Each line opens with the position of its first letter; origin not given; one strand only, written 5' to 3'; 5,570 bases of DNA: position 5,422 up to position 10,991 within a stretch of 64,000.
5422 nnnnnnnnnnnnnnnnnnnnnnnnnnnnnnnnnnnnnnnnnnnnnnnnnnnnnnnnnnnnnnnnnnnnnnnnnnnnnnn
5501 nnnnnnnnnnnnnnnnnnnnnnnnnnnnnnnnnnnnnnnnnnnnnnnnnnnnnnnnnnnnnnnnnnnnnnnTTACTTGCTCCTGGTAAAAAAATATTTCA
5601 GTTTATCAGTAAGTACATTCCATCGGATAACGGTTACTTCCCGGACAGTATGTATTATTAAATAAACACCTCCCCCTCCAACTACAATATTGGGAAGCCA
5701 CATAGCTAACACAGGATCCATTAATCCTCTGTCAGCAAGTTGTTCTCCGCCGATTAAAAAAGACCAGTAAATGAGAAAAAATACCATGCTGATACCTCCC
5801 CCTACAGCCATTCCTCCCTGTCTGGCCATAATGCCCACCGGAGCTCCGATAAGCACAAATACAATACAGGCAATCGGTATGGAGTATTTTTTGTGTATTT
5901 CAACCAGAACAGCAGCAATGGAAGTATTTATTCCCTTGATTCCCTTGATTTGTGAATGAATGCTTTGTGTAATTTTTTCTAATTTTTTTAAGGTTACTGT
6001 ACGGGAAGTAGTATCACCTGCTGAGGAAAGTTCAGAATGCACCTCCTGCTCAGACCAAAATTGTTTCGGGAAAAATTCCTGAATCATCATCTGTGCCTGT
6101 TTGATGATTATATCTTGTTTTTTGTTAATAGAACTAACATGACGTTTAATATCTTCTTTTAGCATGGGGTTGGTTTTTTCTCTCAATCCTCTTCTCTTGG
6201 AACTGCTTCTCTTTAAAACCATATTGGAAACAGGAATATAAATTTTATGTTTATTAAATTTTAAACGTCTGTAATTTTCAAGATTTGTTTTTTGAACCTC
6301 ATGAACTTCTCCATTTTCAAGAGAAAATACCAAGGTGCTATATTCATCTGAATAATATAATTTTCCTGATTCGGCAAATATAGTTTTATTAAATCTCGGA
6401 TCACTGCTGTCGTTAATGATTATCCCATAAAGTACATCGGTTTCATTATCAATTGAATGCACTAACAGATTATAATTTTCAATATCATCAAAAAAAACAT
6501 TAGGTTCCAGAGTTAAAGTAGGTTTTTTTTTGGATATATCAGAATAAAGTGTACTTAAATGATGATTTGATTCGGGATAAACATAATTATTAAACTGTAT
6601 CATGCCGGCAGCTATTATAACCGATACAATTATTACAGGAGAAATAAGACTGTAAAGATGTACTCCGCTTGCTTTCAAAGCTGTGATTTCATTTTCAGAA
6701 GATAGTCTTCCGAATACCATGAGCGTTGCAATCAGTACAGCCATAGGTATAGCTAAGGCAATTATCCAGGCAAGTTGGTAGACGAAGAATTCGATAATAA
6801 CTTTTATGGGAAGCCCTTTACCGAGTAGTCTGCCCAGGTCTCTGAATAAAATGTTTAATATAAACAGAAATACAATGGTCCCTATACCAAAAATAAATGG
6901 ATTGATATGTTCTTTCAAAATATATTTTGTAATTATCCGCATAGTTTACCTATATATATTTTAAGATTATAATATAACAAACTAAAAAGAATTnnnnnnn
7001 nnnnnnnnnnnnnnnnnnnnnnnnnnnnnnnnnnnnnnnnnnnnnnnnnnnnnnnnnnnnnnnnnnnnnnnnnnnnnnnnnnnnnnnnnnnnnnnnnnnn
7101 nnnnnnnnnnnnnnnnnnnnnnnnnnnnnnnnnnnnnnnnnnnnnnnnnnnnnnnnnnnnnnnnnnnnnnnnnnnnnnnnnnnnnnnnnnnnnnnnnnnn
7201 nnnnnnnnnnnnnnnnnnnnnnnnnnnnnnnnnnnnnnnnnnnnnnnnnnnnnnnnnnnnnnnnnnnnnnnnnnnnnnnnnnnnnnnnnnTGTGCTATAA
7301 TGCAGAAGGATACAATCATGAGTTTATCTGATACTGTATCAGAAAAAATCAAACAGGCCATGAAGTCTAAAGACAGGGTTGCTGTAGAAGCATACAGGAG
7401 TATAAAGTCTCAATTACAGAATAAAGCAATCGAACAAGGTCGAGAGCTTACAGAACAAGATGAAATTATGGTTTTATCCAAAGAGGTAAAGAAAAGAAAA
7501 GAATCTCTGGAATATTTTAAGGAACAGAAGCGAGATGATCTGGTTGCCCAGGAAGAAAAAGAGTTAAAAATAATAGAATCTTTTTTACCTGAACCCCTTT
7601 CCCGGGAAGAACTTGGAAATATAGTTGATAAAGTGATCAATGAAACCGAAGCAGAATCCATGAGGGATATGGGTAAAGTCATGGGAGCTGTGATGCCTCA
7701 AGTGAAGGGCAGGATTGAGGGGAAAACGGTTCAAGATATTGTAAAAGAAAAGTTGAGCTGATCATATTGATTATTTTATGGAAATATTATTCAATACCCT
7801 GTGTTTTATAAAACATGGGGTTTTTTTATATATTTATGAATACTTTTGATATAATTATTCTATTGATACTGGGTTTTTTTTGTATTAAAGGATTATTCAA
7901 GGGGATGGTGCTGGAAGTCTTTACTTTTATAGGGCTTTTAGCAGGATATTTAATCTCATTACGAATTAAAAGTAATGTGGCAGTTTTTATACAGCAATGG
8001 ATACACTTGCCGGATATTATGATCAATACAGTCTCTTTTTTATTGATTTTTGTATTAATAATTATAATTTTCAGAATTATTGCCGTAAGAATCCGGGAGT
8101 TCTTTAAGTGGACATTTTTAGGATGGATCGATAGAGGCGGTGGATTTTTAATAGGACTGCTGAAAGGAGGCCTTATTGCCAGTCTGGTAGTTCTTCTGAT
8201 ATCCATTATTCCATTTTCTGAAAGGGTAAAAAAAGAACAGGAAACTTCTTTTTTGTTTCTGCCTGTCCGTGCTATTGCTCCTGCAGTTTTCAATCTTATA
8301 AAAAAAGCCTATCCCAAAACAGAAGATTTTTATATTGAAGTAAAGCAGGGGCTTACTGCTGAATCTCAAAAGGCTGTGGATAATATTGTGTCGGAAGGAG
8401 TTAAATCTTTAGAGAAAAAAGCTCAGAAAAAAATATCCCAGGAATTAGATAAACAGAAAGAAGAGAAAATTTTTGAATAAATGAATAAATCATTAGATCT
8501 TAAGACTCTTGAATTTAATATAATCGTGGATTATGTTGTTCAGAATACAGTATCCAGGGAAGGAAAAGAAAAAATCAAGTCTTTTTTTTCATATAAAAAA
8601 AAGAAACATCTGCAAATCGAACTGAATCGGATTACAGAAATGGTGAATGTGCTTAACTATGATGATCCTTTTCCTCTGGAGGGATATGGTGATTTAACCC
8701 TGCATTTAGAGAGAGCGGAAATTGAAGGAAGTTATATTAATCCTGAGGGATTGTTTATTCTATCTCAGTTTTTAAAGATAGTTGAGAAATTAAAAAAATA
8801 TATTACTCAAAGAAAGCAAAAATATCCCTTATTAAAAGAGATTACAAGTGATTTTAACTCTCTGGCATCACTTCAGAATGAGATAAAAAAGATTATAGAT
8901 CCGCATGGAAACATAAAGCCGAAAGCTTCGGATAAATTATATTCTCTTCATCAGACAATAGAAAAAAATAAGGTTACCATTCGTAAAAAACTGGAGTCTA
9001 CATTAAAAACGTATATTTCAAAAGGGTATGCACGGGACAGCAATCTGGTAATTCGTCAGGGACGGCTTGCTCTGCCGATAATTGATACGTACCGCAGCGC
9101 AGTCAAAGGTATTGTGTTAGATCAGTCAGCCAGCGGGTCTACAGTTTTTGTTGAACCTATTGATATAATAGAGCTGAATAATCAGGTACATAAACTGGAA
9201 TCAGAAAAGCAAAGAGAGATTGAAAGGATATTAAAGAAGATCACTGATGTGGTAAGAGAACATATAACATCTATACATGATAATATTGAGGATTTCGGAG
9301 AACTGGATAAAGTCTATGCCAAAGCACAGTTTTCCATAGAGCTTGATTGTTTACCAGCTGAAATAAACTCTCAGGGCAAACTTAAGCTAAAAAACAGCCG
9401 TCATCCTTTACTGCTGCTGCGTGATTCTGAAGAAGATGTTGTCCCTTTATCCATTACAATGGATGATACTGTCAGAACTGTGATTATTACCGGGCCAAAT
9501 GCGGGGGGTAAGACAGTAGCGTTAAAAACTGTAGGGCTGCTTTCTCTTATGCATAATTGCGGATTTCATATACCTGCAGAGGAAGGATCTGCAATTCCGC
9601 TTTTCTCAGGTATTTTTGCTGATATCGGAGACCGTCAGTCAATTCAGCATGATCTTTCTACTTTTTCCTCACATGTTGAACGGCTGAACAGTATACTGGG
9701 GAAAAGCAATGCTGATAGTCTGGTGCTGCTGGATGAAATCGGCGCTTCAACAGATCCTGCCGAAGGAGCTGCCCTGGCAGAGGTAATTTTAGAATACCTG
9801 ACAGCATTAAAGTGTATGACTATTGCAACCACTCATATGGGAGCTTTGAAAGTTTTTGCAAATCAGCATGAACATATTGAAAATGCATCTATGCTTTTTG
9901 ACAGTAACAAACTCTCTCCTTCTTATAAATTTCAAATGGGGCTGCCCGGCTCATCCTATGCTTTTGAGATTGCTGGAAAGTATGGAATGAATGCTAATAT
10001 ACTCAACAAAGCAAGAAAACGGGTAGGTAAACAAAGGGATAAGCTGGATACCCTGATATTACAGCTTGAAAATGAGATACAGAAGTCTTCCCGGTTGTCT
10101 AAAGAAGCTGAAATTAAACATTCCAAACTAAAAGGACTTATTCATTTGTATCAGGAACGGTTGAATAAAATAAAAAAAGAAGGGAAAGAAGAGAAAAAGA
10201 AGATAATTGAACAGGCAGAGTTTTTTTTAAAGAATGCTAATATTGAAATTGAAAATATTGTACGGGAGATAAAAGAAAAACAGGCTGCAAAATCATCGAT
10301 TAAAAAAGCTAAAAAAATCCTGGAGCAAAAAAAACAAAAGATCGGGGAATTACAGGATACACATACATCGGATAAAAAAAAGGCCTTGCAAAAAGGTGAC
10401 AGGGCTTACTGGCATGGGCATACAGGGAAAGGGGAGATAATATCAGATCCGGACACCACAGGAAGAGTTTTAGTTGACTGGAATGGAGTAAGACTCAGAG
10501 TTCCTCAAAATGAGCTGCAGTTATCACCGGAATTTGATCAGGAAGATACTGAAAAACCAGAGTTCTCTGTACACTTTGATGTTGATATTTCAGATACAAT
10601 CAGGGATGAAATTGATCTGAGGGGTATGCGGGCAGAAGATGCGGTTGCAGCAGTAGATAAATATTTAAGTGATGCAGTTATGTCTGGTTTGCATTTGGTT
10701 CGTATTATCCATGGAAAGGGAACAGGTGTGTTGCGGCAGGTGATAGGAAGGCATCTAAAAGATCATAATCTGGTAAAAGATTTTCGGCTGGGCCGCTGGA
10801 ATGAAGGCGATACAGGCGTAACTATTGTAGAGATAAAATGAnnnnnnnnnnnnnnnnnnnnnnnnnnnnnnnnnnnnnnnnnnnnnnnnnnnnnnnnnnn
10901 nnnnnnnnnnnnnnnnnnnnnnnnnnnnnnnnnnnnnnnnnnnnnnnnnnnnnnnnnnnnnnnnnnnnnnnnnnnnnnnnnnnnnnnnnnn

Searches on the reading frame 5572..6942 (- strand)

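Call 7: search_protein_families(library=pfam, proteins=[window:5572-6942:-], max_evalue=0.00001)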
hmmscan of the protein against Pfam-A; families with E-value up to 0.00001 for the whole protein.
window:5572-6942:- (456 aa): 1 family
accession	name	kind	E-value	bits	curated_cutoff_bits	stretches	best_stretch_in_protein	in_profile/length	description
PF03739.19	LptF_LptG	-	9e-87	291.8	27.9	1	6-430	1-352/353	Lipopolysaccharide export system permease LptF/LptG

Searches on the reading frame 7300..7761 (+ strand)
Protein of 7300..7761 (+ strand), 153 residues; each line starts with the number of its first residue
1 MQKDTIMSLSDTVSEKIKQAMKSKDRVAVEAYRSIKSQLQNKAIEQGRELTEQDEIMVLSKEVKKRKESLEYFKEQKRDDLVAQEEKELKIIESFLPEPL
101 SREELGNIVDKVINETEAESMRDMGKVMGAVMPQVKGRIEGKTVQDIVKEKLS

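Call 91: search_protein_families(library=pfam, proteins=[window:7300-7761:+], max_evalue=0.0001)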
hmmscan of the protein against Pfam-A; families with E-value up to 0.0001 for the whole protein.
window:7300-7761:+ (153 aa): 2 families
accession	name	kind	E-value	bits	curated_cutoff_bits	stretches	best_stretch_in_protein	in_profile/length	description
PF09424.15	YqeY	-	5.2e-47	160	27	1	11-152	2-143/143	Yqey-like protein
PF02637.23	GatB_Yqey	-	8.1e-05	23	27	0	28-152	17-148/148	GatB domain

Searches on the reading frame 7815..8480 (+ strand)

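Call 91: search_protein_families(library=pfam, proteins=[window:7815-8480:+], max_evalue=0.0001)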
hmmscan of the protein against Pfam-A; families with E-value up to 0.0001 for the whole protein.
window:7815-8480:+ (221 aa): 1 family
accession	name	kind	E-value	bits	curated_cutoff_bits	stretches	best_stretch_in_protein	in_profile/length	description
PF02674.22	Colicin_V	-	1.8e-28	99.8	29.3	1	11-152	1-140/144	Colicin V production protein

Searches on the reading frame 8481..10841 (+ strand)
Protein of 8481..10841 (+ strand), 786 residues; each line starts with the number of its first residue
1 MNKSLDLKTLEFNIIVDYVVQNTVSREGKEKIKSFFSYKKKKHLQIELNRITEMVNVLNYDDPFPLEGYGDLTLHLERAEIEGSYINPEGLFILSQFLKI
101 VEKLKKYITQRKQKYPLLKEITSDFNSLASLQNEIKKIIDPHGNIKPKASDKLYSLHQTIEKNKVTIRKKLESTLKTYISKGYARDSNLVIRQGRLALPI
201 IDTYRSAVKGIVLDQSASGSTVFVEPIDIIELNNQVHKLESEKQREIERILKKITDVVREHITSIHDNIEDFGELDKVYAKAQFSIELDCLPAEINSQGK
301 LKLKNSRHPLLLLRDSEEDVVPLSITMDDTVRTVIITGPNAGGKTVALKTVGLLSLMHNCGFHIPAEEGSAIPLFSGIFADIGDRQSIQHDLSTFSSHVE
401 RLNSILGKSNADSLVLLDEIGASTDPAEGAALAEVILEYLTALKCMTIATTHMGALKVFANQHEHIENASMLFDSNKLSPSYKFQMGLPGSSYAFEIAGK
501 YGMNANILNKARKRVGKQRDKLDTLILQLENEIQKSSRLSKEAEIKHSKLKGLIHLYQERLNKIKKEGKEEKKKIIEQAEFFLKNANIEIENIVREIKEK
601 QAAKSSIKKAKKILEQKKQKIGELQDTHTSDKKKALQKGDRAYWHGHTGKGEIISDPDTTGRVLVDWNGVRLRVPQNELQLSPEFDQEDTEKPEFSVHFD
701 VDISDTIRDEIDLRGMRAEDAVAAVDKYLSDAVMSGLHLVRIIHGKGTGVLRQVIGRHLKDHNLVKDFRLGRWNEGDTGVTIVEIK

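Call 7: search_protein_families(library=pfam, proteins=[window:8481-10841:+], max_evalue=0.00001)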
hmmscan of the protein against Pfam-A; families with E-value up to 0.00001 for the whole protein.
window:8481-10841:+ (786 aa): 2 families
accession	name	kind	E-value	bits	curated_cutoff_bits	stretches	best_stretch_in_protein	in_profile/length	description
PF00488.27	MutS_V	-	2.1e-33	116.4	30.2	1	334-514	1-183/188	MutS domain V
PF01713.27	Smr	-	4.9e-26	91.1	25.7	1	711-786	1-77/77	Smr domain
